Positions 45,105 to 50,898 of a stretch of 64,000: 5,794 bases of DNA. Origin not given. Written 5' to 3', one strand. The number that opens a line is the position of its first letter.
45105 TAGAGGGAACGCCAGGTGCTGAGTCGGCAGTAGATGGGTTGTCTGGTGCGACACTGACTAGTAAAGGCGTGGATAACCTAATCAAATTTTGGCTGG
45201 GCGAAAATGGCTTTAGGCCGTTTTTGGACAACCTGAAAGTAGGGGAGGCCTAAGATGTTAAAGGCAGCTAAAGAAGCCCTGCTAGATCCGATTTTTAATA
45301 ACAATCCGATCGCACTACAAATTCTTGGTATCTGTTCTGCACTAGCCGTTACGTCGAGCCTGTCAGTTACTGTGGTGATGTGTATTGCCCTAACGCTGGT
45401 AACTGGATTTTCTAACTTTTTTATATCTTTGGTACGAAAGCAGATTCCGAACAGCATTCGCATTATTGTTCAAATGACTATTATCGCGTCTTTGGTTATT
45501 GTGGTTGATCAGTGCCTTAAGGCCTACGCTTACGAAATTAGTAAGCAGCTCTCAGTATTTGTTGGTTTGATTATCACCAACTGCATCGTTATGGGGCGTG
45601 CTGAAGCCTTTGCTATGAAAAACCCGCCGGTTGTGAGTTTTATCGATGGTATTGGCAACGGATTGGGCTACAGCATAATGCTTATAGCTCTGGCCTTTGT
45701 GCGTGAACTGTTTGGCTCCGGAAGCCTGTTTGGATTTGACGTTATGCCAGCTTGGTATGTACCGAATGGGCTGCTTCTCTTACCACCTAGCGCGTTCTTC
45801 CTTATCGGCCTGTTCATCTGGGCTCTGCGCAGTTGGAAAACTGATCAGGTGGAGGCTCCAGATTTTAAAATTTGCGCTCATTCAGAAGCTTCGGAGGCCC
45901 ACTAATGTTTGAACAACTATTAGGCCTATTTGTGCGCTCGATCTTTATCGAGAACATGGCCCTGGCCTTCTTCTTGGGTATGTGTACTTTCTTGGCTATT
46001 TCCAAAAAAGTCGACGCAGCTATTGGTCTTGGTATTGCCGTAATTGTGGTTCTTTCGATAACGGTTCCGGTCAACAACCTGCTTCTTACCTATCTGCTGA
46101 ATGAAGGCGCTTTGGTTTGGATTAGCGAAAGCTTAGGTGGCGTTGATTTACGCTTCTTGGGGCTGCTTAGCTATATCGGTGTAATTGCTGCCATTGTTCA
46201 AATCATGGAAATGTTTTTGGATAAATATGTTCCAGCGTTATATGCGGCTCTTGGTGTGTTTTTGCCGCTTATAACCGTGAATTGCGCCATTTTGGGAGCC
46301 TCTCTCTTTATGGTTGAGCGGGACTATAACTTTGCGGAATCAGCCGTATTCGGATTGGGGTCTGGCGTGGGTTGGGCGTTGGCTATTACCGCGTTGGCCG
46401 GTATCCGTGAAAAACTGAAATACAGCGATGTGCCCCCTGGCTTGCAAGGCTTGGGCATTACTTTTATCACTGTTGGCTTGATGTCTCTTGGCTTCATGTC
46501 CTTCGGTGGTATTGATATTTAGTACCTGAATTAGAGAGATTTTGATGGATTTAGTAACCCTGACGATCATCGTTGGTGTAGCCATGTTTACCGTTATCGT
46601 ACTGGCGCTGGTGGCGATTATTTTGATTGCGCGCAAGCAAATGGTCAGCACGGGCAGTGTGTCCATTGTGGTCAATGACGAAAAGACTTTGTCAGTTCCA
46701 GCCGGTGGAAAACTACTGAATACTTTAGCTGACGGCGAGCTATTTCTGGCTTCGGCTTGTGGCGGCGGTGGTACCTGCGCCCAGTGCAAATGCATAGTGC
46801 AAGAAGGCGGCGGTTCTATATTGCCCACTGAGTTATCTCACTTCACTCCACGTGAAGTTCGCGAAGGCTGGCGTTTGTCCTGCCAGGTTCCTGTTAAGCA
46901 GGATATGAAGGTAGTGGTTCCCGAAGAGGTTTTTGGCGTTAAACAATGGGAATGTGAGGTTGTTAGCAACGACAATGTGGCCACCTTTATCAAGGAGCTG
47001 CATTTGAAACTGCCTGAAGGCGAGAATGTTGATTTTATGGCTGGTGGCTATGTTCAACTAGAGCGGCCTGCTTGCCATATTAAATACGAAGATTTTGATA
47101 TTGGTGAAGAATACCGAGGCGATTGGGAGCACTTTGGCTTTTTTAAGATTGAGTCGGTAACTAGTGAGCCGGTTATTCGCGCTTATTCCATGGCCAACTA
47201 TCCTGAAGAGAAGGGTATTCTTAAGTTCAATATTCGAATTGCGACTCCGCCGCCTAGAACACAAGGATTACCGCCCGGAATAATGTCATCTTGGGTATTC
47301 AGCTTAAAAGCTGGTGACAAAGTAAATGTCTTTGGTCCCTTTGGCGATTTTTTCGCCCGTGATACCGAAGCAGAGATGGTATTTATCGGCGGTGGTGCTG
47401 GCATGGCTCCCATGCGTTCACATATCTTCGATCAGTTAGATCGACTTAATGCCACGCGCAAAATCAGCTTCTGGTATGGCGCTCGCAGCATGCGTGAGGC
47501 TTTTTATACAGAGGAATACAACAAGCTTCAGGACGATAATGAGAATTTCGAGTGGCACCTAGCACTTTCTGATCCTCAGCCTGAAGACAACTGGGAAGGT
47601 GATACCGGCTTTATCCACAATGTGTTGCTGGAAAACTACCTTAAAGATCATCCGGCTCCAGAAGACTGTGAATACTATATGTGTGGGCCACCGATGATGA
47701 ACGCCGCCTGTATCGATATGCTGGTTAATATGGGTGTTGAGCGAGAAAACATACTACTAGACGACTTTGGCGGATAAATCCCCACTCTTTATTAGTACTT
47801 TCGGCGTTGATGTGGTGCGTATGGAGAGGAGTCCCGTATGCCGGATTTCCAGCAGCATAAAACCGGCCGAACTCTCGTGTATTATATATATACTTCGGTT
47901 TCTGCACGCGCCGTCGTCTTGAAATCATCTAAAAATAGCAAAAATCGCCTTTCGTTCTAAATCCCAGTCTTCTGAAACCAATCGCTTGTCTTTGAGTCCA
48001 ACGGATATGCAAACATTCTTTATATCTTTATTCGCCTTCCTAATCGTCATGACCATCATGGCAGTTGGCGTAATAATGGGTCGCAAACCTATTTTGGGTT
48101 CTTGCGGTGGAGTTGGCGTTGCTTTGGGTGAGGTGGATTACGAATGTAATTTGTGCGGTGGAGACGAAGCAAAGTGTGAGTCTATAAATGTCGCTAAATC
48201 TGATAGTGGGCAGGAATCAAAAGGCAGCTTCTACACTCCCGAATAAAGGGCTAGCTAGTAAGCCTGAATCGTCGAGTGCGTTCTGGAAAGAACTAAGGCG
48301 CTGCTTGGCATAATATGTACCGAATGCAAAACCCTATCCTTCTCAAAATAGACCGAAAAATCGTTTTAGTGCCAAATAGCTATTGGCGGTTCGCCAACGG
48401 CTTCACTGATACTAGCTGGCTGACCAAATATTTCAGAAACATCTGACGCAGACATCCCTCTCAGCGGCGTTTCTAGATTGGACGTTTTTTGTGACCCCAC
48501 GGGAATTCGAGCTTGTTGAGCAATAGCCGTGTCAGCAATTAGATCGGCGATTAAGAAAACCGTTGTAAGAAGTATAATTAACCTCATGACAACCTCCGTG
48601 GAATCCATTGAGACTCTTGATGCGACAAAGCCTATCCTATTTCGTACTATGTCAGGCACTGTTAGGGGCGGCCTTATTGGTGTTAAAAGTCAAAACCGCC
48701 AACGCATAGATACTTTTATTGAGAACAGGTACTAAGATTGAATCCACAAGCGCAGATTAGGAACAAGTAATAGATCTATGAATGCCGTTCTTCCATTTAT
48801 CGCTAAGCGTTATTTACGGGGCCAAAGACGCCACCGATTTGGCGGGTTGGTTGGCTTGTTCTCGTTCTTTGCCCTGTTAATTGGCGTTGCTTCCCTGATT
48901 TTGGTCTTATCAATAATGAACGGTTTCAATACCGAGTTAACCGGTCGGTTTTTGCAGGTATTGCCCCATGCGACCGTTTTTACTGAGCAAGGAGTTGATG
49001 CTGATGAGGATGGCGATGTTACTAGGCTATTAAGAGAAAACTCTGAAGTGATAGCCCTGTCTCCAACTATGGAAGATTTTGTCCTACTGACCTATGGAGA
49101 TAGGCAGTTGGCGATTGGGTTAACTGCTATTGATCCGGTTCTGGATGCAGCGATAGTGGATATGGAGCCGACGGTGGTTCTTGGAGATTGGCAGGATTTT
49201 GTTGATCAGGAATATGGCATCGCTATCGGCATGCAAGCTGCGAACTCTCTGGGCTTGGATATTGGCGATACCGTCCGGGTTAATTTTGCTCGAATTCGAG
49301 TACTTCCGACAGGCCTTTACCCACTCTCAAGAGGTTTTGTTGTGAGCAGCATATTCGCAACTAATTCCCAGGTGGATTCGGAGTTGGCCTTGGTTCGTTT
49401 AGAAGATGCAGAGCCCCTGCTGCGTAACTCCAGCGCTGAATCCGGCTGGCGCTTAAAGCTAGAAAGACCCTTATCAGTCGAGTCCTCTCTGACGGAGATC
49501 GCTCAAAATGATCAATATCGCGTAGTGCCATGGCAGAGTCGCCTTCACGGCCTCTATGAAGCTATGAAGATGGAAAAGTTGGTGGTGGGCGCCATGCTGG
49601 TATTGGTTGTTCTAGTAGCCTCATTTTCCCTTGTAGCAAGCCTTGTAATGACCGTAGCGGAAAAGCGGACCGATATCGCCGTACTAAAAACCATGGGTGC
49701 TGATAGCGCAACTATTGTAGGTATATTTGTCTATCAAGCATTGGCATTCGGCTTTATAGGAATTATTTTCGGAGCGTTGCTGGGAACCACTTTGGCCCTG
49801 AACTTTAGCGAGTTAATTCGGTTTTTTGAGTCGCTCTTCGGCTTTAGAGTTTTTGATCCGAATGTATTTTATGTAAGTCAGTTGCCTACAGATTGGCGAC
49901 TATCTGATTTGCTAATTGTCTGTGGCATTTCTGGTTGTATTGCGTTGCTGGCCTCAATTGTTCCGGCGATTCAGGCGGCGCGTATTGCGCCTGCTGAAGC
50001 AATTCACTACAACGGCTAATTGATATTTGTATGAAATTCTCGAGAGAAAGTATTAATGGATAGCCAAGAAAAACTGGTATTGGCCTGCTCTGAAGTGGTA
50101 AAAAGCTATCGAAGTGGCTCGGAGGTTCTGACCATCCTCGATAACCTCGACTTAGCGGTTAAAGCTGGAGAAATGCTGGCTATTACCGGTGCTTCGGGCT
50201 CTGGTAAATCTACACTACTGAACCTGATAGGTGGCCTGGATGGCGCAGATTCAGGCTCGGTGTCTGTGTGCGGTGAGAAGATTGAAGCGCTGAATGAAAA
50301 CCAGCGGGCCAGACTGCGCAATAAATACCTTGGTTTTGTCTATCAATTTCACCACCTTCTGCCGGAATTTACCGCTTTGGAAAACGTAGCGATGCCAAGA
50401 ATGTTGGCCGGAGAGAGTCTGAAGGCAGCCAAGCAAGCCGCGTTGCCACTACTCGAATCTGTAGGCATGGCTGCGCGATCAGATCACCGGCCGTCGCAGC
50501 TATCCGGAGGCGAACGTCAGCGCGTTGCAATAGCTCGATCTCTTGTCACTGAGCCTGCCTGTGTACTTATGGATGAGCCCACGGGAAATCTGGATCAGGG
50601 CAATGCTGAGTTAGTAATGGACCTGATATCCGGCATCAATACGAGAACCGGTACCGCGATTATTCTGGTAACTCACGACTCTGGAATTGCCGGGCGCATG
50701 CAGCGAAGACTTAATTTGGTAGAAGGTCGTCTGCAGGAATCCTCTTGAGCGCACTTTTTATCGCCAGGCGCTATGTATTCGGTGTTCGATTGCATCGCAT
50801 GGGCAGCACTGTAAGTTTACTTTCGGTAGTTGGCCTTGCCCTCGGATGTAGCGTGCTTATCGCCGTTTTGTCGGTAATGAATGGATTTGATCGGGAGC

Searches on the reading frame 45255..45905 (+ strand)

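Call 78: search_protein_families(library=pfam, proteins=[window:45255-45905:+], max_evalue=0.00001)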
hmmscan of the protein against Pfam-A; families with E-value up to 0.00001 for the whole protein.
window:45255-45905:+ (216 aa): 1 family
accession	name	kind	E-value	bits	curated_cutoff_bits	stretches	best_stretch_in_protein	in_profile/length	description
PF02508.19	Rnf-Nqr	-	1.8e-59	201.1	23.8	1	7-187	3-173/174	Rnf-Nqr subunit, membrane protein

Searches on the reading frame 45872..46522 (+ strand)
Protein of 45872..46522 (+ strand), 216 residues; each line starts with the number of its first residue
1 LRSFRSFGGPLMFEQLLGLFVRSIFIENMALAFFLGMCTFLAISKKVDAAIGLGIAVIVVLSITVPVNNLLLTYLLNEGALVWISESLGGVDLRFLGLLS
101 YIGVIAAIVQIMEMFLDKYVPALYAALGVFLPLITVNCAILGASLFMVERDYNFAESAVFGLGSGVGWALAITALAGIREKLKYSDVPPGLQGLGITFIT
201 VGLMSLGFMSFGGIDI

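Call 78: search_protein_families(library=pfam, proteins=[window:45872-46522:+], max_evalue=0.00001)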
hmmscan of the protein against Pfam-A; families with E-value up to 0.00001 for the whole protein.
window:45872-46522:+ (216 aa): 1 family
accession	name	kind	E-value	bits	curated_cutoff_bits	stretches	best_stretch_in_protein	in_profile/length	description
PF02508.19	Rnf-Nqr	-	3.1e-56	190.6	23.8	1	18-214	3-173/174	Rnf-Nqr subunit, membrane protein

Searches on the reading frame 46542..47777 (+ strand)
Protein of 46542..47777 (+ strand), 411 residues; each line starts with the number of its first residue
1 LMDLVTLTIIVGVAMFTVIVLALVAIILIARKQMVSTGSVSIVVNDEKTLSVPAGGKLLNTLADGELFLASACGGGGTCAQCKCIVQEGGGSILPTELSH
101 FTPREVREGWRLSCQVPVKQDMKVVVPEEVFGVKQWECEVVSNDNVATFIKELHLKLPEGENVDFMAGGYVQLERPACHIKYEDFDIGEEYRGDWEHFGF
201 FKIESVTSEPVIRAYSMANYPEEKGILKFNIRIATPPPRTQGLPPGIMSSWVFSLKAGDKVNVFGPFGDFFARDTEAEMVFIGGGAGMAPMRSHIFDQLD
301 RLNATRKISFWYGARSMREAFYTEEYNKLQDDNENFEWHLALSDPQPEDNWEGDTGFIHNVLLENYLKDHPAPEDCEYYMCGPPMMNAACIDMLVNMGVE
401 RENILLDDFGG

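Call 78: search_protein_families(library=pfam, proteins=[window:46542-47777:+], max_evalue=0.00001)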
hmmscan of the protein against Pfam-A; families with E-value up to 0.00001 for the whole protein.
window:46542-47777:+ (411 aa): 3 families
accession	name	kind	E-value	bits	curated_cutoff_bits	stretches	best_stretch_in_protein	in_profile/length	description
PF00175.26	NAD_binding_1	-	8.2e-17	62.3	22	1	281-389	1-107/109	Oxidoreductase NAD-binding domain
PF00970.30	FAD_binding_6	-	2.2e-09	38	21.1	1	204-270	41-97/99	Oxidoreductase FAD-binding domain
PF00111.32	Fer2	-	1e-08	35.4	21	1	46-119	5-77/77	2Fe-2S iron-sulfur cluster binding domain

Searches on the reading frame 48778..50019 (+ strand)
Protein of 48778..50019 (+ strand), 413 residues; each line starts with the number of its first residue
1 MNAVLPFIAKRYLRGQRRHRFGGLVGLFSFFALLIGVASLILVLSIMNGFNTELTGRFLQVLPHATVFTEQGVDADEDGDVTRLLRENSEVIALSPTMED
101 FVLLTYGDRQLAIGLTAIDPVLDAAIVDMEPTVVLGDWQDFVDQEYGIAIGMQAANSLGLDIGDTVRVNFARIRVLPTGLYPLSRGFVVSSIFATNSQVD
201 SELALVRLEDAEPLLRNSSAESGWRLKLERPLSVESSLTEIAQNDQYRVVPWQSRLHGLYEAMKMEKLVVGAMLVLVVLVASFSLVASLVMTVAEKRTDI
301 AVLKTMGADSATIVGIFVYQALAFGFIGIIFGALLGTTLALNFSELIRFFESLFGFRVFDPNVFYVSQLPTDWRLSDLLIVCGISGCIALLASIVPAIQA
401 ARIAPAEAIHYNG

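Call 78: search_protein_families(library=pfam, proteins=[window:48778-50019:+], max_evalue=0.00001)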
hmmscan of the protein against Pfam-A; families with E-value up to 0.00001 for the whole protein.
window:48778-50019:+ (413 aa): 2 families
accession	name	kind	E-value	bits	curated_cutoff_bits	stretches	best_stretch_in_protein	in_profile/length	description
PF02687.27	FtsX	-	4.3e-15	56.3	25.5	1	272-405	2-120/120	FtsX-like permease C-terminal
PF12704.14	MacB_PCD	-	1.5e-10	42.2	27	1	31-175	6-150/207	MacB-like periplasmic core domain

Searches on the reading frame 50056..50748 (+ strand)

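Call 78: search_protein_families(library=pfam, proteins=[window:50056-50748:+], max_evalue=0.00001)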
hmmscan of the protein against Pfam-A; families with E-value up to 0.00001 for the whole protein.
window:50056-50748:+ (230 aa): 3 families
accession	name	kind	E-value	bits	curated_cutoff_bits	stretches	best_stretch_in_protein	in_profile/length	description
PF00005.33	ABC_tran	-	1.2e-32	113.8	25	1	28-176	1-136/137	ABC transporter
PF13304.12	AAA_21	-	5.1e-07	30.5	27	0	41-61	2-22/304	AAA domain, putative AbiEii toxin, Type IV TA system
PF02463.25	SMC_N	-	1e-06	28.8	40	0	39-220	25-210/220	RecF/RecN/SMC N terminal domain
